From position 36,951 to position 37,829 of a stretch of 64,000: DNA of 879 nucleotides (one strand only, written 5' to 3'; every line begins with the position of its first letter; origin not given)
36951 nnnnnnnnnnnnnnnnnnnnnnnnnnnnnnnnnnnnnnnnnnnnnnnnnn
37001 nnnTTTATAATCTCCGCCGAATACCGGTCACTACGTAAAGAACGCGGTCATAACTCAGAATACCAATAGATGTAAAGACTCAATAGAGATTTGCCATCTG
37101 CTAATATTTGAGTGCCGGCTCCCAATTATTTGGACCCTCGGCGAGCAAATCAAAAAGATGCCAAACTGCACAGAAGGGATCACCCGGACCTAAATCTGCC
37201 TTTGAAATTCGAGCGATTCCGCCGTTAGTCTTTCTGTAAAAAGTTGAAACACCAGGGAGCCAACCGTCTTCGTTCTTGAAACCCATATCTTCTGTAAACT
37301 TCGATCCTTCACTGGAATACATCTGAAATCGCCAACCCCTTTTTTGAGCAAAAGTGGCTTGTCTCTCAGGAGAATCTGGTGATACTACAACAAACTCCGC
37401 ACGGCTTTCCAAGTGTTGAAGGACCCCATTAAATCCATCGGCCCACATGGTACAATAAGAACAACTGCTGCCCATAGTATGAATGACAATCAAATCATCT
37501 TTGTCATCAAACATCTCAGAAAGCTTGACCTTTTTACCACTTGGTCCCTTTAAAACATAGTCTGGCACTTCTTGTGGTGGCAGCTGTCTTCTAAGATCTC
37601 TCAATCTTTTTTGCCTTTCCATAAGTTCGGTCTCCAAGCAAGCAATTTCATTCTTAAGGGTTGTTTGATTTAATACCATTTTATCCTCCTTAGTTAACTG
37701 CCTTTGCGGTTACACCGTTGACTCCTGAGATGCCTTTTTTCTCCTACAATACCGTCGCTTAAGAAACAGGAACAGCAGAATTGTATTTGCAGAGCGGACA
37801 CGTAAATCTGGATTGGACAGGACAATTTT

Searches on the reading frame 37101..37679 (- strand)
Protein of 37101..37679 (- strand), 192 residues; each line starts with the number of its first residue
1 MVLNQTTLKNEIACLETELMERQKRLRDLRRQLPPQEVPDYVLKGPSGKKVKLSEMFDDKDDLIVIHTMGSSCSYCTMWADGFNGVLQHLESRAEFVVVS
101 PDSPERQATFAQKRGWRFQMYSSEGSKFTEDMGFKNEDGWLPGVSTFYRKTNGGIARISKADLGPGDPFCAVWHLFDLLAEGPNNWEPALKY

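Call 84: search_protein_families(library=pfam, proteins=[window:37101-37679:-], max_evalue=0.00001)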
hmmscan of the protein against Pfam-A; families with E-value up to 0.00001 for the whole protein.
window:37101-37679:- (192 aa): 3 families
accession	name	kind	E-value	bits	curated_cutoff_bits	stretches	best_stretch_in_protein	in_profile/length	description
PF05988.18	DUF899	-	4.6e-27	95.5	27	1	14-184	21-209/224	Bacterial protein of unknown function (DUF899)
PF00578.27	AhpC-TSA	-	3.1e-13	50.2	26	1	36-154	3-120/124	AhpC/TSA family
PF08534.16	Redoxin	-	4.1e-06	27.1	26.6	1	37-135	5-105/148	Redoxin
